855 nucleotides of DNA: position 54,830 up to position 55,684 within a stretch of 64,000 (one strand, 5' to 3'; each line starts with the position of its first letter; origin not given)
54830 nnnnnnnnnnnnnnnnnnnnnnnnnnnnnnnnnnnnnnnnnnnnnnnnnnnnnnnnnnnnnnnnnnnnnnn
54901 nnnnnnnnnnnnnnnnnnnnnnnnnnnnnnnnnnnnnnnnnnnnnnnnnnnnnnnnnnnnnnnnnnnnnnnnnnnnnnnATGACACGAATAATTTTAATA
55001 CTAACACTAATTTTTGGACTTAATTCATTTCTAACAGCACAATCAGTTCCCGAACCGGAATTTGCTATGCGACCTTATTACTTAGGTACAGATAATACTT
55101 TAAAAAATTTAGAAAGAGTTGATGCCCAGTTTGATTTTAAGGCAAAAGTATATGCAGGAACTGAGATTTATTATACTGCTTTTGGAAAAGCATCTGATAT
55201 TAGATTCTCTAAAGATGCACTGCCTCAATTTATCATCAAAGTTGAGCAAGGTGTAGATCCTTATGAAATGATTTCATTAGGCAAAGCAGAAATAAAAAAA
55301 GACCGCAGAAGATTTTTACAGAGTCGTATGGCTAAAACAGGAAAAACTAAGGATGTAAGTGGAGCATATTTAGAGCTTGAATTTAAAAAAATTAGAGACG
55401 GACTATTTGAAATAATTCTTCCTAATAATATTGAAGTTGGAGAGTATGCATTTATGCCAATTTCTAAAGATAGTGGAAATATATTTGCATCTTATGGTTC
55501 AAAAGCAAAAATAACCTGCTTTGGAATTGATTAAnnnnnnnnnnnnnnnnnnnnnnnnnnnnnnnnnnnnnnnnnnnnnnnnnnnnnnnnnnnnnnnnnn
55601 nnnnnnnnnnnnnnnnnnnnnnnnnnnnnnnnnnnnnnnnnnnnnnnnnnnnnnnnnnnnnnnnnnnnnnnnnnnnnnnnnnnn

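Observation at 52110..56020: Two diverged alleles of the icmF promoter and first 97 codons flank a 3.2-kb accessory segment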

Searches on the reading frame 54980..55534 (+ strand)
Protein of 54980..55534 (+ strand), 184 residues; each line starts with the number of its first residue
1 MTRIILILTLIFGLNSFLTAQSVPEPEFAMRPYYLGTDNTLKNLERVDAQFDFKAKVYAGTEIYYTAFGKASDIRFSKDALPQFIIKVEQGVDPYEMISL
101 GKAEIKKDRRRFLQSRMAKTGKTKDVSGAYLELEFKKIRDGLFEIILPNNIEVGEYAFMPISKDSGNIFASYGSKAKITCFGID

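Call 7: search_protein_families(library=pfam, proteins=[window:54980-55534:+])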
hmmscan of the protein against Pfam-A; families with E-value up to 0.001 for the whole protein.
window:54980-55534:+ (184 aa): 0 families

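Call 19: find_encoding_contigs(protein=window:54980-55534:+, flank=10000, max_places=10)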
Protein window:54980-55534:+ (184 aa): 3 contigs read that carry it; 3 places shown.
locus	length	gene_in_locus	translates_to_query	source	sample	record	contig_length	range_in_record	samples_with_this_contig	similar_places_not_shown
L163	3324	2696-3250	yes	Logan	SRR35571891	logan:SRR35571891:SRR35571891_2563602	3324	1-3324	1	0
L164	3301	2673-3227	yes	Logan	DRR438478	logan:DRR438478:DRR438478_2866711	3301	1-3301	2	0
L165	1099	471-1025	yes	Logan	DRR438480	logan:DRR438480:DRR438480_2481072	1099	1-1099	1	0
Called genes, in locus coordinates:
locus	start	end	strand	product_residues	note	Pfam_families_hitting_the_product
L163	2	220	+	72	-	?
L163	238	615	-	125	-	PF12844:HTH_19 (weak), PF13560:HTH_31, PF01381:HTH_3, PF13443:HTH_26 (weak)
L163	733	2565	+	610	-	PF09603:Fib_succ_major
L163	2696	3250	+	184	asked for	-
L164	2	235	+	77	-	?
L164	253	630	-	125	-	PF12844:HTH_19 (weak), PF13560:HTH_31, PF01381:HTH_3, PF13443:HTH_26 (weak)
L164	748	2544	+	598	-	PF09603:Fib_succ_major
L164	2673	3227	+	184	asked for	-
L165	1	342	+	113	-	?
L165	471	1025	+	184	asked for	-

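Call 30: find_homologous_proteins(query=window:54980-55534:+, max_evalue=0.00001)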
Query window:54980-55534:+ (184 aa): 36 proteins with E <= 0.00001 among 76 candidates.
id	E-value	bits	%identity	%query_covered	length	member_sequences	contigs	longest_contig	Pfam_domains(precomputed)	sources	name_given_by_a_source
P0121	2.5e-115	400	100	100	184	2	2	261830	-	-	-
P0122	1.1e-63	232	62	90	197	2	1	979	-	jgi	-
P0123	3.1e-60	221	59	100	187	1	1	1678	-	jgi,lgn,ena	-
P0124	2.2e-58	215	56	100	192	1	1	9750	-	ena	-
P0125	1.4e-57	212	56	100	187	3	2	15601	-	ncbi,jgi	jgi:hypothetical protein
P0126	7.7e-57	210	59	100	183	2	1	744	-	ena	-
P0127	4.2e-56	208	59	93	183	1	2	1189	-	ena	-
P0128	2.7e-55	205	53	100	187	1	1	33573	-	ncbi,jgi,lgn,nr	ncbi:MAG: hypothetical protein SGI96_22085 [Bacteroidota bacterium]|nr:hypothetical protein [Bactero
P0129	2.7e-54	202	54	97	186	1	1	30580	-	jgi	jgi:hypothetical protein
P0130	4.1e-52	195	53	100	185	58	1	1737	-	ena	-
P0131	1.2e-48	183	53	89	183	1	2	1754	-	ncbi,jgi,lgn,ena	jgi:hypothetical protein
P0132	2.4e-48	182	51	100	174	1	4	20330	-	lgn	-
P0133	2.8e-48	182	52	100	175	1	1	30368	-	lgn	-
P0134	4.5e-46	175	51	97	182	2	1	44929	-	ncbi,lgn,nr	ncbi:MAG TPA: hypothetical protein PK323_05245 [Bacteroidia bacterium]|nr:hypothetical protein [Bact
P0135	1.1e-45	174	48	100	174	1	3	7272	-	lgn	-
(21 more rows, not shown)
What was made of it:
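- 54980..55534 (+): 184-aa protein with an N-terminal signal peptide and no known family. The nearest homologue outside this islet is 62% identical (call 30).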

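Call 38: search_protein_families(library=padloc, proteins=[window:54980-55534:+], max_evalue=0.01)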
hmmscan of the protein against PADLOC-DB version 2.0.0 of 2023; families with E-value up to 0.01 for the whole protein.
window:54980-55534:+ (184 aa): 0 families

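Call 39: search_protein_families(library=ncbifam, proteins=[window:54980-55534:+], max_evalue=0.001)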
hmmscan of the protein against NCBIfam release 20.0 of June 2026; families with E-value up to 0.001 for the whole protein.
window:54980-55534:+ (184 aa): 0 families

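Call 71: find_related_loci(query=window:54980-55534:+, collection=viral_contigs, flank=5000)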
Query window:54980-55534:+ (184 aa) in viral_contigs; peptide patterns used: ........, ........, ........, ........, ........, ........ (x = any residue, [..] = any of these).
3 stretches matched a pattern, but none encodes a relative of the query by tblastn (E <= 1e-3).
